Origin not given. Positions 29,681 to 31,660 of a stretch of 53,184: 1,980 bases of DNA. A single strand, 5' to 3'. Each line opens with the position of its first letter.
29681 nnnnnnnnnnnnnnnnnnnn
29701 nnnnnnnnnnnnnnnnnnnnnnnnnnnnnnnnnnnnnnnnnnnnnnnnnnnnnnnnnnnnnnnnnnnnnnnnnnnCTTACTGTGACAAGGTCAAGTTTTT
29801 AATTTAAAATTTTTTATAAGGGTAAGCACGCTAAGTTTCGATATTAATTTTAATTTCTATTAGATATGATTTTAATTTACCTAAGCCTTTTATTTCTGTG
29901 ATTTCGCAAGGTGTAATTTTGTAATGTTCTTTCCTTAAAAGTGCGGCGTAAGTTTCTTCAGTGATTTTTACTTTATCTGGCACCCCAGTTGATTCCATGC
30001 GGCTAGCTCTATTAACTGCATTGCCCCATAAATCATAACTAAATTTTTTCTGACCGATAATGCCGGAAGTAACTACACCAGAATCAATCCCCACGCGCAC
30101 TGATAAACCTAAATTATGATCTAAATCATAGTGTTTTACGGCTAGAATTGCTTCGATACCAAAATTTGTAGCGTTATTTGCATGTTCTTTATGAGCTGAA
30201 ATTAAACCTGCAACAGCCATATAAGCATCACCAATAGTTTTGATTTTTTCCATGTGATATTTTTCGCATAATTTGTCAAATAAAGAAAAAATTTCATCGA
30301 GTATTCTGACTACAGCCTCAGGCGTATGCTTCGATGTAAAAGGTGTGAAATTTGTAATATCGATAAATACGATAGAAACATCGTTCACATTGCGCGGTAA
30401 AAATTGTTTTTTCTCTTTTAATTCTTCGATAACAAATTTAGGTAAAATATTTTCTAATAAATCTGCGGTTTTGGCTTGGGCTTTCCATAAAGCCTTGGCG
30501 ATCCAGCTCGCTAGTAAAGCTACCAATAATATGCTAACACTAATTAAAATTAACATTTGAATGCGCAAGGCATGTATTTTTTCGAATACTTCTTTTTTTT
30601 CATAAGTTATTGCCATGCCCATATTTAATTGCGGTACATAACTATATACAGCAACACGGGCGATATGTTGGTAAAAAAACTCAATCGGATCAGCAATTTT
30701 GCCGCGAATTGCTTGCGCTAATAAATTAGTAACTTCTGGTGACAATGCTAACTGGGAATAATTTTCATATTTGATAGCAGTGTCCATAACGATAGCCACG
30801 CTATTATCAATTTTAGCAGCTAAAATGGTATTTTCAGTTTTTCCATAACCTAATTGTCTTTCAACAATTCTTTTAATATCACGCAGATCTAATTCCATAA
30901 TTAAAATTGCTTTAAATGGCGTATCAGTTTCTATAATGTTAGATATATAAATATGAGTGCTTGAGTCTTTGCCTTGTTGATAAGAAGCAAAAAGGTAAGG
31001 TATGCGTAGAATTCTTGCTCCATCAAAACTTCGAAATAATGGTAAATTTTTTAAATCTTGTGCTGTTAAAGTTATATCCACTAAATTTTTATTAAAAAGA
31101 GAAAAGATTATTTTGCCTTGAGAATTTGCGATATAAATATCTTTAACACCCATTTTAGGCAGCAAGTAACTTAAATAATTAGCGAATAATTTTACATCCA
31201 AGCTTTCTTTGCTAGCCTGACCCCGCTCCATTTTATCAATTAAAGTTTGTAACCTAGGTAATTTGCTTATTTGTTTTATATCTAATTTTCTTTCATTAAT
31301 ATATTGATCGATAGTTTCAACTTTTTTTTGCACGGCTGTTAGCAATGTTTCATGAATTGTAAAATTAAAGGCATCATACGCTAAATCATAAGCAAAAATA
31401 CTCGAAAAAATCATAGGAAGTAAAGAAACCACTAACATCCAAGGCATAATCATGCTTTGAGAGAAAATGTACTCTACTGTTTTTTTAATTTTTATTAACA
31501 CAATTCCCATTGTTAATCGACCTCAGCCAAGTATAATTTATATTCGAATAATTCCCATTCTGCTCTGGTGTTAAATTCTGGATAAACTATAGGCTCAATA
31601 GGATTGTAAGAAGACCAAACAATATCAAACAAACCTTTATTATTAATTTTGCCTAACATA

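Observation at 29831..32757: Orphan UrtA/AmiC-like binding protein translationally coupled to a Cache-type adenylate cyclase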

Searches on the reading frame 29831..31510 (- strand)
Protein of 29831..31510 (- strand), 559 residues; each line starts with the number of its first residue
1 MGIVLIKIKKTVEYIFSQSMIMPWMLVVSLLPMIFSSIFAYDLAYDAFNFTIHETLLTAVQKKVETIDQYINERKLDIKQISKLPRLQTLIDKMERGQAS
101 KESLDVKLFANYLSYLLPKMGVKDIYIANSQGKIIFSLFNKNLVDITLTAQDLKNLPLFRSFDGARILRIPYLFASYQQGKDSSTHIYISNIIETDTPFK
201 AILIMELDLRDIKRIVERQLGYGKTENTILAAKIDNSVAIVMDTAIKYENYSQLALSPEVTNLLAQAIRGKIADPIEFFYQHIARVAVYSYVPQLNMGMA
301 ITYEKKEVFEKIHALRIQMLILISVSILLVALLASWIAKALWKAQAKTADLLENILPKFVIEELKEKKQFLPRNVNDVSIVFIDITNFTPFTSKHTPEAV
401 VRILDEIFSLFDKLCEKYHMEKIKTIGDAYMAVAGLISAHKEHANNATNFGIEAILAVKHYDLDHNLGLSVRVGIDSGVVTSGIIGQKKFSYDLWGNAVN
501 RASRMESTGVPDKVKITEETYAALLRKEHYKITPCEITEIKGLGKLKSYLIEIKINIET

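Call 3: search_protein_families(library=pfam, proteins=[window:29831-31510:-], max_evalue=0.01)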
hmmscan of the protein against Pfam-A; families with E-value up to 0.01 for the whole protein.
window:29831-31510:- (559 aa): 2 families
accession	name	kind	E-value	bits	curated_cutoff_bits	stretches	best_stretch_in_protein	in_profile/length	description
PF00211.25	Guanylate_cyc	-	2.7e-57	193.8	21.9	1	374-552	5-182/183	Adenylate and Guanylate cyclase catalytic domain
PF02743.24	dCache_1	-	5.2e-07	29.9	45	1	52-225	7-167/240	Cache domain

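Call 4: search_protein_families(library=ncbifam, proteins=[window:29831-31510:-], max_evalue=0.01)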
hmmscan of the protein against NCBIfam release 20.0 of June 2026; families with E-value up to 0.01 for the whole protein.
window:29831-31510:- (559 aa): 0 families

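Call 6: search_solved_structures(query=window:29831-31510:-, max_evalue=0.001, show_alignments=2)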
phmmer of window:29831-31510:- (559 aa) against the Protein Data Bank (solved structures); distinct sequences matched with E-value up to 0.001: 52.
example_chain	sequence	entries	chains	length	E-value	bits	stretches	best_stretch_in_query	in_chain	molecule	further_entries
7pd4_A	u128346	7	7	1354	2.8e-60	208.2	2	369-544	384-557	Adenylate cyclase 9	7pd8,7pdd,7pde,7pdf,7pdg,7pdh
6r4o_A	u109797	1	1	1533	4e-60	207.7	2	369-544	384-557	Adenylate cyclase 9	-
6r3q_A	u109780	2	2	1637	4.9e-60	207.5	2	369-544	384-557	Adenylate cyclase 9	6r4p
9u3p_A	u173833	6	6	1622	1.3e-59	206.1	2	369-539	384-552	Adenylate cyclase type 9,Protein M2-1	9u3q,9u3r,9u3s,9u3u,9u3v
8sl3_A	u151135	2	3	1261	1.4e-56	196.1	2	338-551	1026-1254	Adenylate cyclase type 5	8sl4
8buz_A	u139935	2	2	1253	6e-51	177.5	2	374-523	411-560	Adenylate cyclase type 8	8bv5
5o5k_A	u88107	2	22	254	7.9e-35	124.3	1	338-551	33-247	Adenylate cyclase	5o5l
7yzi_A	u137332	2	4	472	2.1e-34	122.9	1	324-551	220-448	Adenylate cyclase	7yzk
7yz9_A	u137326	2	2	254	2.2e-34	122.8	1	339-551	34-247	Adenylate cyclase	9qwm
4p2f_A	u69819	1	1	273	3.9e-34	122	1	347-552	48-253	Adenylate cyclase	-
4p2m_A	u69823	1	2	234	4.1e-34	121.9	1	347-552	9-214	Adenylate cyclase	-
4p2x_A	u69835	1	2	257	4.4e-34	121.8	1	347-552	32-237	Adenylate cyclase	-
6aoa_A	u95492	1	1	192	6.1e-32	114.8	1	376-551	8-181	Bacterio-rhodopsin/guanylyl cyclase 1 fusion protein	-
8fx4_D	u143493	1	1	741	6.8e-32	114.6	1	340-549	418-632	Guanylyl cyclase C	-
5oyh_A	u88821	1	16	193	8.3e-32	114.3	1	376-552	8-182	Nucleotide cyclase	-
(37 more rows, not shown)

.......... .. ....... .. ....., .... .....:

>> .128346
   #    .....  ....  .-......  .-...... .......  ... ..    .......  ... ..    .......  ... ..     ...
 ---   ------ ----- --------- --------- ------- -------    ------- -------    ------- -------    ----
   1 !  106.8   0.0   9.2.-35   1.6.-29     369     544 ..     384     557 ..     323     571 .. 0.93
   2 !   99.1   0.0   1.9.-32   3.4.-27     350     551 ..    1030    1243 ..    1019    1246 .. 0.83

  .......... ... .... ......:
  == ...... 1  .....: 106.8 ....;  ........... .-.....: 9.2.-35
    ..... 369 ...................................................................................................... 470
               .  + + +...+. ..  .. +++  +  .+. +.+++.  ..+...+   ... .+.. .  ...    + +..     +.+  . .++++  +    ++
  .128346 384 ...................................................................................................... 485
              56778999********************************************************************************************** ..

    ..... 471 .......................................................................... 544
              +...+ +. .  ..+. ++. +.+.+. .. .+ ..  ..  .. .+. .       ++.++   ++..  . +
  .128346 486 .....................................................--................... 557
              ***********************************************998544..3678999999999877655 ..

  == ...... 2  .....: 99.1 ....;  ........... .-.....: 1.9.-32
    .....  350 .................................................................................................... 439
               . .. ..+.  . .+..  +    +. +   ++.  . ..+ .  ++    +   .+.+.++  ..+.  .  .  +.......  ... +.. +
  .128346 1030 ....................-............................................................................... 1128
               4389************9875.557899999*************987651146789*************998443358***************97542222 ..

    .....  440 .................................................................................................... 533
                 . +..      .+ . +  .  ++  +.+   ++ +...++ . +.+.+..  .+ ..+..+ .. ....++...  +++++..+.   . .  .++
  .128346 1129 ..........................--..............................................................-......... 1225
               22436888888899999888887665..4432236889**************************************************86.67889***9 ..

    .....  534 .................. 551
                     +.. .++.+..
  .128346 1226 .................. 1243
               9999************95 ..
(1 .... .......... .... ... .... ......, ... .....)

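Call 29: find_related_loci(query=A1, collection=genome_contigs, flank=6000)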
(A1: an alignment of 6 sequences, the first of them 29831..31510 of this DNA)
Query A1 (559 aa) in genome_contigs; peptide patterns used: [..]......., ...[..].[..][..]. (x = any residue, [..] = any of these).
229 stretches matched a pattern; 3 encode a relative of the query (tblastn E <= 1e-3); 3 distinct loci.
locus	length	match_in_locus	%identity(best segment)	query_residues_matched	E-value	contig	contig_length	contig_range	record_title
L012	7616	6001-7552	48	15-537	2e-130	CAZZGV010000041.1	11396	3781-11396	MAG TPA_asm: uncultured Legionella sp. isolate SRP302895_co1_245 genome assembly, contig: NODE_11247_length_11396_cov_5.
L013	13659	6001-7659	47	7-554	6e-164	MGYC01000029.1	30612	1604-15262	MAG: Gammaproteobacteria bacterium RIFCSPHIGHO2_12_FULL_41_20 rifcsphigho2_12_scaffold_5371, whole genome shotgun sequen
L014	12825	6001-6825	26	249-507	8e-13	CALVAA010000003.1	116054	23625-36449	MAG: Candidatus Gastranaerophilales bacterium isolate BRZ_AF__bin114 genome assembly, contig: BRZ_AF__NODE_289_length_11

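Call 68: predict_structure(alignment_id=A6)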
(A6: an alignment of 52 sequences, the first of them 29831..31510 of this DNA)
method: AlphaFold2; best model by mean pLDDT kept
length: 559 residues; sequences in the alignment: 52
mean_pLDDT: 90.5   pTM: 0.63
mean pLDDT of the five models: 90.5, 88.6, 88.1, 87.9, 86.9
residues with pLDDT >= 90: 406; 70-90: 131; 50-70: 20; < 50: 2
segments of 3 or more residues with pLDDT < 50: none
pLDDT, mean of each block of 10 residues (from residue 1): 80 79 90 95 96 95 96 97 94 88 88 95 97 96 95 93 96 86 84 88 96 91 90 90 75 86 96 93 95 96 95 95 95 91 83 77 82 91 93 93 93 94 82 88 95 96 95 96 72 88 94 96 95 93 93 70
secondary structure, 60 per line:
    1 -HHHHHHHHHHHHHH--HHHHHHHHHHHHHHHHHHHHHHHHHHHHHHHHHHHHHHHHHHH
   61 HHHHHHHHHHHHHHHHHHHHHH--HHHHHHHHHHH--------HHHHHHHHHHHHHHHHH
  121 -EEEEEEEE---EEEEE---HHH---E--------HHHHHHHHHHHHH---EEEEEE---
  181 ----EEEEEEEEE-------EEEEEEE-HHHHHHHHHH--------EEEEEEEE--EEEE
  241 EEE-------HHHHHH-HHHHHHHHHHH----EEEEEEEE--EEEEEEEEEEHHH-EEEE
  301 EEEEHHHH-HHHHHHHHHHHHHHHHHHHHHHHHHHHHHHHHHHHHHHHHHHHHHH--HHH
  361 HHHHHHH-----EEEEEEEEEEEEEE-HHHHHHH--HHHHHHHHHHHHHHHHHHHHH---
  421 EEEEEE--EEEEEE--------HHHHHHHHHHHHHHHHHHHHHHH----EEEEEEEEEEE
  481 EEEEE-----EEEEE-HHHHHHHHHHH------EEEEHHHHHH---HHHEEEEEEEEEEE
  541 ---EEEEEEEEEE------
elements in order: H2-15 H18-82 H85-95 H104-120 E122-129 E133-137 H156-168 E172-177 E185-193 E201-207 H209-218 E227-234 E237-243 H251-256 H258-268 E273-280 E283-292 E297-304 H305-308 H310-355 H358-367 E373-386 H388-394 H397-417 E421-426 E429-434 H443-465 E470-485 E491-495 H497-507 E514-517 H518-523 E530-540 E544-553

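Call 72: fold_search(model_id=the predicted structure, library=pdb)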
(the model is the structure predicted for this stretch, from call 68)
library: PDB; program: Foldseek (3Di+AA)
matches with E <= 10: 1313; with E <= 0.001: 339
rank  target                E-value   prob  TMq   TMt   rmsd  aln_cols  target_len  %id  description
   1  8hbe_B                2.8e-20  1.00  0.34  0.33  36.5       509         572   17  Structure of human soluble guanylate cyclase in the inactive state at 3.1 angstrom (released 2023-04-19)
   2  8hbf_B                4.0e-20  1.00  0.35  0.34  23.5       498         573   18  Structure of human soluble guanylate cyclase in the NO+Rio state at 3.1 angstrom (released 2023-04-19)
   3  6jt0_B                9.0e-20  1.00  0.35  0.34  36.3       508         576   17  Structure of human soluble guanylate cyclase in the unliganded state (released 2019-08-28)
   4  8hbh_B                1.4e-19  1.00  0.35  0.34  23.8       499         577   19  Structure of human soluble guanylate cyclase in the NO-activated state at 3.1 angstrom (released 2023-04-19)
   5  8hbe_A                2.4e-19  1.00  0.37  0.38  25.1       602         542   17  Structure of human soluble guanylate cyclase in the inactive state at 3.1 angstrom (released 2023-04-19)
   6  7d9t_A                3.1e-19  1.00  0.35  0.38  25.9       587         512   17  Structure of human soluble guanylate cyclase in the cinciguat-bound inactive state (released 2021-08-11)
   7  7d9t_B                3.3e-19  1.00  0.35  0.35  36.8       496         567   17  Structure of human soluble guanylate cyclase in the cinciguat-bound inactive state (released 2021-08-11)
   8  8hbf_A                8.7e-19  1.00  0.36  0.38  27.4       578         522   17  Structure of human soluble guanylate cyclase in the NO+Rio state at 3.1 angstrom (released 2023-04-19)
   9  6jt0_A                9.2e-19  1.00  0.36  0.37  25.8       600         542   16  Structure of human soluble guanylate cyclase in the unliganded state (released 2019-08-28)
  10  5o5l_A                1.3e-18  1.00  0.33  0.79   3.6       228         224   31  X-ray structure of a bacterial adenylyl cyclase soluble domain, solved at cryogenic temperature (released 2017-11-01)
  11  6jt2_B                1.8e-18  1.00  0.34  0.34  23.4       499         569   17  Structure of human soluble guanylate cyclase in the NO activated state (released 2019-09-04)
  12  9oxn_B                2.2e-18  1.00  0.34  0.33  35.5       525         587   19  Compact, ligand-free state of Manduca sexta soluble guanylate cyclase mutant beta C122S (released 2025-11-12)
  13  8hbh_A                8.9e-18  1.00  0.36  0.38  27.3       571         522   16  Structure of human soluble guanylate cyclase in the NO-activated state at 3.1 angstrom (released 2023-04-19)
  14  5o5k_A                1.0e-17  1.00  0.35  0.86   3.1       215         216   32  X-ray structure of a bacterial adenylyl cyclase soluble domain (released 2017-11-01)
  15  5oyh_K                1.1e-17  1.00  0.32  0.93   2.0       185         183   32  crystal structure of the catalytic core of a rhodopsin-guanylyl cyclase with converted specificity in complex with ATP (released 2018-06-06)
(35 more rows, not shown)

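Call 88: search_protein_families(library=pfam, proteins=[L012:3792-4559:-, L013:3239-3961:-, L013:7787-9064:-, L013:9096-10343:-, L012:1943-3664:-, L013:4102-4419:+, L013:2506-3150:+], max_evalue=0.001)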
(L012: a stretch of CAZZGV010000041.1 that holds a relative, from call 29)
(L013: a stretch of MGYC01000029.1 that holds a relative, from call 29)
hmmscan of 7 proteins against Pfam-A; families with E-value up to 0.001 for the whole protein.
L012:3792-4559:- (255 aa): 3 families
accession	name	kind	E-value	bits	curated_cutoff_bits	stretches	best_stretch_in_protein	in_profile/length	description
PF23023.1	Anti-Pycsar_Apyc1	-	9.7e-27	94.4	50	1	1-251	1-242/250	Anti-Pycsar protein Apyc1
PF12706.13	Lactamase_B_2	-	4.2e-12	46.5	27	1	34-223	3-192/200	Beta-lactamase superfamily domain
PF00753.33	Lactamase_B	-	6.1e-12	46.3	22.7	1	23-80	7-68/196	Metallo-beta-lactamase superfamily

L013:3239-3961:- (240 aa): 0 families

L013:7787-9064:- (425 aa): 1 family
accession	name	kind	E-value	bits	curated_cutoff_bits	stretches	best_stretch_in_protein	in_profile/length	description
PF00144.29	Beta-lactamase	-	3.8e-67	227.2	27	1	54-379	4-320/329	Beta-lactamase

L013:9096-10343:- (415 aa): 2 families
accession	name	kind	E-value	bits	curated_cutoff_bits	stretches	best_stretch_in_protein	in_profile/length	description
PF06738.18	ThrE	-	3.9e-39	135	26.3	2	15-250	2-238/241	Putative threonine/serine exporter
PF12821.13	ThrE_2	-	3.3e-15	56.9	27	2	269-405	3-128/129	Threonine/Serine exporter, ThrE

L012:1943-3664:- (573 aa): 0 families

L013:4102-4419:+ (105 aa): 0 families

L013:2506-3150:+ (214 aa): 2 families
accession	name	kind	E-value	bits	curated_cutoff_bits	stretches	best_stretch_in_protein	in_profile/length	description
PF02525.22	Flavodoxin_2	-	1.6e-52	178.5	27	1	1-204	1-195/198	Flavodoxin-like fold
PF03358.20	FMN_red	-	2.3e-09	37.5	24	1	1-127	1-103/152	NADPH-dependent FMN reductase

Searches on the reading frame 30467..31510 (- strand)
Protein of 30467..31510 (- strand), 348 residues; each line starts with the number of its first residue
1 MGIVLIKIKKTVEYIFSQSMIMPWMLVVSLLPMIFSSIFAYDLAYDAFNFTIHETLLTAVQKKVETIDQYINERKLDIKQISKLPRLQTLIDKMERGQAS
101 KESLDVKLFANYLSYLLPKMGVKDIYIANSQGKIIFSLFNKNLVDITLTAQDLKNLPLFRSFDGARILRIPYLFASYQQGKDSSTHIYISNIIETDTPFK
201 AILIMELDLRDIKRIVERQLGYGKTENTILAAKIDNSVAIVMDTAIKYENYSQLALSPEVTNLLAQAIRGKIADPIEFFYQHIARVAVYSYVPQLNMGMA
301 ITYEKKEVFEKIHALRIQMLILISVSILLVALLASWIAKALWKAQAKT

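Call 18: find_homologous_proteins(query=window:30467-31510:-, max_evalue=0.001)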
Query seq(348 aa) (348 aa): 4 proteins with E <= 0.001 among 3711 candidates.
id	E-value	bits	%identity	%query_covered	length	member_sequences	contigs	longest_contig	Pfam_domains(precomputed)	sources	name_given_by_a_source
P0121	5.9e-216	734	100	100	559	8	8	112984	PF02743.25,PF00211.26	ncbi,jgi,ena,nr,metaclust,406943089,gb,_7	ncbi:MAG: PAS fold family [uncultured bacterium]|nr:MAG: PAS fold family [uncultured bacterium] OGT1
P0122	9.6e-72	261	41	98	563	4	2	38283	PF02743.25,PF00211.26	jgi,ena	-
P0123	1.1e-62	231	37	97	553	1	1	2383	PF00211.26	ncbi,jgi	jgi:class 3 adenylate cyclase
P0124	4.7e-60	222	36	97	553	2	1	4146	PF00211.26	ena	-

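Call 41: find_homologous_proteins(query=A2, max_evalue=0.00001)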
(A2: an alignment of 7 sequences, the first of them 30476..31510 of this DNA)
Query A2 (7 sequences) (345 aa, profile of the alignment): 12 proteins with E <= 0.00001 among 8000 candidates.
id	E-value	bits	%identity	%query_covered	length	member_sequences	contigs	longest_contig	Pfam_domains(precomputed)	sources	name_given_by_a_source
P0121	4.7e-135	468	100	100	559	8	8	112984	PF02743.25,PF00211.26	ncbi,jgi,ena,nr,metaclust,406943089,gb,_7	ncbi:MAG: PAS fold family [uncultured bacterium]|nr:MAG: PAS fold family [uncultured bacterium] OGT1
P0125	4.6e-125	435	24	92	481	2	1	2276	PF00672.31,PF02743.25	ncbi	ncbi:MAG: HAMP domain-containing protein [Sphaerospermopsis kisseleviana]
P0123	1.4e-86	309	37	97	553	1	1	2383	PF00211.26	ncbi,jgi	jgi:class 3 adenylate cyclase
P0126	3.3e-70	255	21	57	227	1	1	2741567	PF02743.25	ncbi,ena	-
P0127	2.3e-69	252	35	98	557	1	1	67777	PF02743.25,PF00211.26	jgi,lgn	jgi:class 3 adenylate cyclase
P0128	1.8e-63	233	25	42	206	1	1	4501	PF02743.25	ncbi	ncbi:MAG: hypothetical protein ACKO3K_14395 [Cuspidothrix sp.]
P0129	3.7e-22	97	19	94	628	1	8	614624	PF00015.27,PF02743.25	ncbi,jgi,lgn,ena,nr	ncbi:MAG: hypothetical protein HOE53_00650 [Candidatus Magasanikbacteria bacterium]|jgi:methyl-accep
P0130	2.5e-15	74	28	37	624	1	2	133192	PF00015.27,PF00672.31,PF02743.25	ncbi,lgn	ncbi:MAG: methyl-accepting chemotaxis protein [Candidatus Omnitrophota bacterium]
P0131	2.1e-8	52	-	-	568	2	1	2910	PF08447.19,PF13426.14,PF13188.14,PF08448.17,PF02518.32,PF00989.32,PF07536.21,PF07568.19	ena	-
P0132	1.1e-7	49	23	32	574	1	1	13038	PF08447.19,PF13426.14,PF13581.13,PF08448.17,PF02518.32,PF00989.32,PF07536.21,PF07568.19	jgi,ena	-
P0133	2.2e-7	48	-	-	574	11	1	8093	PF08447.19,PF13426.14,PF13188.14,PF13581.13,PF08448.17,PF02518.32,PF00989.32,PF07536.21,PF07568.19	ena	-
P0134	9.7e-6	43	24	13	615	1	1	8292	PF00015.27,PF17201.11,PF02743.25,PF17203.11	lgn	-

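Call 48: search_protein_representatives(alignment_id=A3)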
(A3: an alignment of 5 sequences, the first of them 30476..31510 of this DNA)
Query: 5 sequences, 346 profile positions. Proteins with E-value up to 0.001 (for the whole library): 10141; up to 1e-10: 4022; up to 1e-30: 499. The best 150 are listed.
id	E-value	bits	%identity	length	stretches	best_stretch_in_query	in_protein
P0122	3.3e-153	526.1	-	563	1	2-346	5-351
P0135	1.1e-98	346.9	-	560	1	2-345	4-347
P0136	6.0e-97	341.1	-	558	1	4-344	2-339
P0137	2.6e-81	289.7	-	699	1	15-344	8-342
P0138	2.6e-76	273.3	-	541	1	3-345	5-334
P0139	5.1e-73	262.4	-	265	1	4-254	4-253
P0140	9.6e-63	228.7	-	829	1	15-344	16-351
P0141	1.0e-62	228.5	-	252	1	15-248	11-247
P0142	2.4e-62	227.3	-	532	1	9-344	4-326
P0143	8.6e-62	225.5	-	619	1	17-343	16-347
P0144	4.0e-60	220.0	-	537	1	13-343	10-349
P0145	6.2e-60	219.4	-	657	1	15-344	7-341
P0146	7.1e-60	219.2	-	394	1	16-345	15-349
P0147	5.4e-59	216.3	-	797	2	15-343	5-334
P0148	9.4e-59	215.5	-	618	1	16-345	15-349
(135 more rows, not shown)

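Call 51: search_protein_families(library=pfam, alignment_id=A4, max_evalue=0.0001)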
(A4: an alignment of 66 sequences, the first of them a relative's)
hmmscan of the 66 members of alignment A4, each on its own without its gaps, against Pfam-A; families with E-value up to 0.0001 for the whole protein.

A. member 1, P0122 (563 aa): 2 families
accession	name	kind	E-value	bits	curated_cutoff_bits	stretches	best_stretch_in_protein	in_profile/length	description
PF00211.25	Guanylate_cyc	-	6.7e-57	192.5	21.9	1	376-556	3-182/183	Adenylate and Guanylate cyclase catalytic domain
PF02743.24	dCache_1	-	1.7e-09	38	45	1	47-301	3-235/240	Cache domain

B. families by the number of members that match (of 66 scanned): 25 families
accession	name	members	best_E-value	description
PF02743.24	dCache_1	64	7.6e-19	Cache domain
PF00672.30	HAMP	50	1.1e-18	HAMP domain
PF02518.31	HATPase_c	38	3.5e-31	Histidine kinase-, DNA gyrase B-, and HSP90-like ATPase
PF00512.31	HisKA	37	4e-24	His Kinase A (phospho-acceptor) domain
PF00072.30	Response_reg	17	1.3e-78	Response regulator receiver domain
PF13185.12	GAF_2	10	1.4e-43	GAF domain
PF01590.32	GAF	10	2.2e-33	GAF domain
PF00211.25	Guanylate_cyc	8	1e-60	Adenylate and Guanylate cyclase catalytic domain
PF07228.17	SpoIIE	7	4e-52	Stage II sporulation protein E (SpoIIE)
PF08448.16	PAS_4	6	3.3e-31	PAS fold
PF13492.12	GAF_3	6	2.3e-28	GAF domain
PF00989.32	PAS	6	2.6e-25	PAS fold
PF13426.13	PAS_9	5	1e-40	PAS domain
PF13188.13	PAS_8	5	2.3e-18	PAS domain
PF08447.18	PAS_3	4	8e-27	PAS fold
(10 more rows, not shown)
